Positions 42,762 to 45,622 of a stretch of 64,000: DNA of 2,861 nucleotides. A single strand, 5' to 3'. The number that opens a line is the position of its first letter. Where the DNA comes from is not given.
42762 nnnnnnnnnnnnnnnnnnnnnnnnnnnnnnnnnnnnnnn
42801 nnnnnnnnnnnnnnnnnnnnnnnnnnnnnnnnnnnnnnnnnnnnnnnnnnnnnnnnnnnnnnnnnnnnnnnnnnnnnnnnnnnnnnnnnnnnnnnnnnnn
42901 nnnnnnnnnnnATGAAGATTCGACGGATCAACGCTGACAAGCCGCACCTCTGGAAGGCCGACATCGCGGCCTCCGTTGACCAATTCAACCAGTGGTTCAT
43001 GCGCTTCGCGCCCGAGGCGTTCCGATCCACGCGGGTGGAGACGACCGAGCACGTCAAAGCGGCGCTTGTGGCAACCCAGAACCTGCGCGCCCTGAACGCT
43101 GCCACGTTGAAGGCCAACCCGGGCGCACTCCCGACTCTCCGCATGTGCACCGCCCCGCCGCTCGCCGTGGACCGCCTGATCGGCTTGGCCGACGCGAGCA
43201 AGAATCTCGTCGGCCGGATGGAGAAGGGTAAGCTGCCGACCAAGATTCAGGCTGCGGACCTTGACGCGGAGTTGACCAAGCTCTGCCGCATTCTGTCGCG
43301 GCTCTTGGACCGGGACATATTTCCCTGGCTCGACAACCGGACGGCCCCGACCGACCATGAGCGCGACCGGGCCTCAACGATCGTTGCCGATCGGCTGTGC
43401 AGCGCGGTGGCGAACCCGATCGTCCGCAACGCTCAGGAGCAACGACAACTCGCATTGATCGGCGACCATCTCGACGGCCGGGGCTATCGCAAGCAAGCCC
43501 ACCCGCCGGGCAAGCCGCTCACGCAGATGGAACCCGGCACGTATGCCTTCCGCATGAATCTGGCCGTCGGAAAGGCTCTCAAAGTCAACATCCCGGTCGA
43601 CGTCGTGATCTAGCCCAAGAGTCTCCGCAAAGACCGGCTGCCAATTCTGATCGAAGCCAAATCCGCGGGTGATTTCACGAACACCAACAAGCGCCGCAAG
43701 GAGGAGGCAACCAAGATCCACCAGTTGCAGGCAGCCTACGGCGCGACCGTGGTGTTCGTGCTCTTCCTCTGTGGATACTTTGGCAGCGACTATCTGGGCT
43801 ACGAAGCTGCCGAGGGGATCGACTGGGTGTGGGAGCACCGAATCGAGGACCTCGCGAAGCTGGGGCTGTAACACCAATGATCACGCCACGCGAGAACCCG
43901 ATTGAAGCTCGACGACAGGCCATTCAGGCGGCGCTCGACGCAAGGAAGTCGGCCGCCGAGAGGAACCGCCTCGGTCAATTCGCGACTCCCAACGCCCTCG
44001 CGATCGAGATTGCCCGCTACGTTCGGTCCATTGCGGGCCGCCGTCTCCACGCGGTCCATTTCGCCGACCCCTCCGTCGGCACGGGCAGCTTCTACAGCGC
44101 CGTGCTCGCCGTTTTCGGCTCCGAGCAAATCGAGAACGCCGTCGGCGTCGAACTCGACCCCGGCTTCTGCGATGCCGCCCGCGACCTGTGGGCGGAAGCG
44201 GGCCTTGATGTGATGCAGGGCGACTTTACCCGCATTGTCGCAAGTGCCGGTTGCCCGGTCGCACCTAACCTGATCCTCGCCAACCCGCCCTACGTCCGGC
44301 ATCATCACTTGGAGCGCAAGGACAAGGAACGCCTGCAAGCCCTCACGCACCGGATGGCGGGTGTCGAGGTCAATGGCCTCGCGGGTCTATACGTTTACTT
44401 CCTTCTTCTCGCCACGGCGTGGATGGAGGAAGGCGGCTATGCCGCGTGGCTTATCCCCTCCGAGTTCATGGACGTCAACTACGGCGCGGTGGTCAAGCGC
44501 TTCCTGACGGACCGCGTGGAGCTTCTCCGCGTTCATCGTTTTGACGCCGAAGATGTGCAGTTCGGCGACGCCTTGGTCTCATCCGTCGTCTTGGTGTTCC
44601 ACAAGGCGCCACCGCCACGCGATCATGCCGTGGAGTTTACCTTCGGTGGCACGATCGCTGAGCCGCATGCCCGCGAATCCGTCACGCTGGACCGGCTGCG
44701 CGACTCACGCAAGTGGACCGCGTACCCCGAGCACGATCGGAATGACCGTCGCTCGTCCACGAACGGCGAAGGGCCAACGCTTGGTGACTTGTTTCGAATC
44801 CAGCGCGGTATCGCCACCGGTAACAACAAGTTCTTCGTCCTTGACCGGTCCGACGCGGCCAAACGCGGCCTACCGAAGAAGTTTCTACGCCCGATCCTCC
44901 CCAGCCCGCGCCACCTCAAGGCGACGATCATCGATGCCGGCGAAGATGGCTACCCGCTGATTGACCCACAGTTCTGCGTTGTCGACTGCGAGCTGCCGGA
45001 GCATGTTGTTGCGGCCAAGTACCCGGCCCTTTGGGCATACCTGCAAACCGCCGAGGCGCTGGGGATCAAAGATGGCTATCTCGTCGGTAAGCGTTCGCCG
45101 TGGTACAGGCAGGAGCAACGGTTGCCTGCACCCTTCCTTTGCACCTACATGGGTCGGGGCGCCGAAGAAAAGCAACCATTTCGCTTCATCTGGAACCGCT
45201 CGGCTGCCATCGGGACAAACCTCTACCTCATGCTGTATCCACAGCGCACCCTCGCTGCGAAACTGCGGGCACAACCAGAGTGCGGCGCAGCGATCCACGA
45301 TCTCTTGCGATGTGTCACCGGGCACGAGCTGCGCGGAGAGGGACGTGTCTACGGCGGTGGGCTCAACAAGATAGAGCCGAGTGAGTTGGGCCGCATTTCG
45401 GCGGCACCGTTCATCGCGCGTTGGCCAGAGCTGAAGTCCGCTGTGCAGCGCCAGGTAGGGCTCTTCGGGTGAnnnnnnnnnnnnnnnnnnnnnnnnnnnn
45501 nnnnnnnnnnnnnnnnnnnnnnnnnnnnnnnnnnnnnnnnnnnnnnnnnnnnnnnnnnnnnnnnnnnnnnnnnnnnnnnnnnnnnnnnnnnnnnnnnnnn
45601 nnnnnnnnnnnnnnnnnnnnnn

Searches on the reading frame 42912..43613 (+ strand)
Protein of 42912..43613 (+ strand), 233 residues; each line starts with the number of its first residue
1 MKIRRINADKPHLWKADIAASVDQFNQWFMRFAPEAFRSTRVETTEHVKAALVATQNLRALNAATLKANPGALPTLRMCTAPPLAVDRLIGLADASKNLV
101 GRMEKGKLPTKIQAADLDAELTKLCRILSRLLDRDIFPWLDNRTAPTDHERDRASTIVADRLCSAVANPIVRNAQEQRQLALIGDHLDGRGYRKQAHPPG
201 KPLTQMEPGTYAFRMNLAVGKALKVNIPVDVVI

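Call 3: search_protein_families(library=pfam, proteins=[window:42912-43613:+], max_evalue=1)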
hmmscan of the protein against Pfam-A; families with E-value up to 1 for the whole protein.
window:42912-43613:+ (233 aa): 1 family
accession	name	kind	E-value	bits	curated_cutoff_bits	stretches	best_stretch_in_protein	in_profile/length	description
PF09572.16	RE_XamI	-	1.8e-62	211.5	25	1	56-233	1-182/256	XamI restriction endonuclease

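Call 4: search_protein_families(library=padloc, proteins=[window:42912-43613:+], max_evalue=1)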
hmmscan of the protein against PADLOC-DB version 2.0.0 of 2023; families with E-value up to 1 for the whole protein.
window:42912-43613:+ (233 aa): 2 families
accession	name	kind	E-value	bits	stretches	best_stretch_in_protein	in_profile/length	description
PDLC03552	REase_II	-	2.2e-76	255.2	1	6-233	2-229/315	Type II restriction enzyme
PDLC03585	REase_II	-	0.00037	18.1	1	75-193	77-184/274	Type II restriction enzyme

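Call 5: search_protein_families(library=ncbifam, proteins=[window:42912-43613:+], max_evalue=1)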
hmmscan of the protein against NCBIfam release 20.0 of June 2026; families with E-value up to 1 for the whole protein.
window:42912-43613:+ (233 aa): 1 family
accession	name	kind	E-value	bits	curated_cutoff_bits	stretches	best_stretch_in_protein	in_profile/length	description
NF008130.0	PRK10878.1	equivalog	0.16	12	120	1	122-161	41-79/88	FAD assembly factor SdhE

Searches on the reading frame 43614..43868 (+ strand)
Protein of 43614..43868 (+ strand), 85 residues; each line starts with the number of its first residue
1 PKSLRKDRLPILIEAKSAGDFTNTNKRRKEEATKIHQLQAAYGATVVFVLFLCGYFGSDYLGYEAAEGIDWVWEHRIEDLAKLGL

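Call 88: search_protein_families(library=pfam, proteins=[window:43614-43868:+], max_evalue=1)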
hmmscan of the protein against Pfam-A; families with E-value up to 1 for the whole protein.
seq(85 aa): 1 family
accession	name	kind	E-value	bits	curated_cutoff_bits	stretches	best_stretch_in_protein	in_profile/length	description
PF09572.16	RE_XamI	-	2.1e-32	113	25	1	5-73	188-256/256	XamI restriction endonuclease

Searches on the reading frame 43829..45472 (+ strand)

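Call 3: search_protein_families(library=pfam, proteins=[window:43829-45472:+], max_evalue=1)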
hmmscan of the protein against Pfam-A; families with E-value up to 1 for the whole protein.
window:43829-45472:+ (547 aa): 2 families
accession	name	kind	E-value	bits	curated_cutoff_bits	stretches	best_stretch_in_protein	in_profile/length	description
PF07669.17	Eco57I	-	3.1e-09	37.6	25.3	1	148-243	77-170/171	Eco57I restriction-modification methylase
PF20368.3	DUF6663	-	0.19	11.5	27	1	252-288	149-186/243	Family of unknown function (DUF6663)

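Call 4: search_protein_families(library=padloc, proteins=[window:43829-45472:+], max_evalue=1)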
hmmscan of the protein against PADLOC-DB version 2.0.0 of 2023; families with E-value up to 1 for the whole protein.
window:43829-45472:+ (547 aa): 30 families (the best 25 are shown)
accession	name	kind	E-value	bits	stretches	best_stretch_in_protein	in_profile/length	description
PDLC03328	MTase_II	-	3.5e-155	515.8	1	25-530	8-507/587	Type II methyltransferase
PDLC03222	MTase_II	-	6e-44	148.6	1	35-524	119-578/602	Type II methyltransferase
PDLC03267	MTase_II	-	5.1e-38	129.3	1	42-525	8-475/539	Type II methyltransferase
PDLC03331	MTase_II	-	1.5e-30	104.4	2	41-255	22-223/541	Type II methyltransferase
PDLC03301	MTase_II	-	1.2e-23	81.6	1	40-522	66-531/604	Type II methyltransferase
PDLC03227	MTase_II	-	4.8e-17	60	1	25-261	8-239/494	Type II methyltransferase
PDLC03366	MTase_II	-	8.7e-15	52.4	2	44-260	18-224/568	Type II methyltransferase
PDLC03226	MTase_II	-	2.3e-13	47.7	1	36-259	4-234/579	Type II methyltransferase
PDLC04134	mad2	-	2e-11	41.4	1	29-266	255-452/492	mads_2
PDLC03248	MTase_II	-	9.3e-11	39.1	1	43-260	4-197/521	Type II methyltransferase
PDLC03612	REase_MTase_IIG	-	8.5e-10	35.4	1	146-337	807-998/1247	Type IIG restriction enzyme-methyltransferase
PDLC03719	oMTase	-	2.5e-09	34.6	1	41-278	18-228/387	orphan methyltransferase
PDLC03335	MTase_II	-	5.2e-09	33.3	1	147-259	197-304/607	Type II methyltransferase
PDLC03258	MTase_II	-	8.3e-09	33.1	1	41-280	15-219/366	Type II methyltransferase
PDLC03313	MTase_II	-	1.3e-07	28.5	1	143-235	142-229/563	Type II methyltransferase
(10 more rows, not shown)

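Call 5: search_protein_families(library=ncbifam, proteins=[window:43829-45472:+], max_evalue=1)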
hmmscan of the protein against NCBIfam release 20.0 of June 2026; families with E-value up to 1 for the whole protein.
window:43829-45472:+ (547 aa): 4 families
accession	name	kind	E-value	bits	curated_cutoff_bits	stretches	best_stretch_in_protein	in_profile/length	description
TIGR02987.1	met_A_Alw26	exception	7.3e-05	21.7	353.5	1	48-120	3-75/523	Alw26I/Eco31I/Esp3I family type II restriction adenine-specific DNA-methyltransferase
TIGR03534.1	RF_mod_PrmC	equivalog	0.023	14.2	199.1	1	104-177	115-193/253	peptide chain release factor N(5)-glutamine methyltransferase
NF011530.0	PRK14968.1-4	equivalog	0.094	12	243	1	83-163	46-117/202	putative methyltransferase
TIGR00536.1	hemK_fam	subfamily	0.23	10.5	115.5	1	147-178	184-219/286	HemK family protein methyltransferase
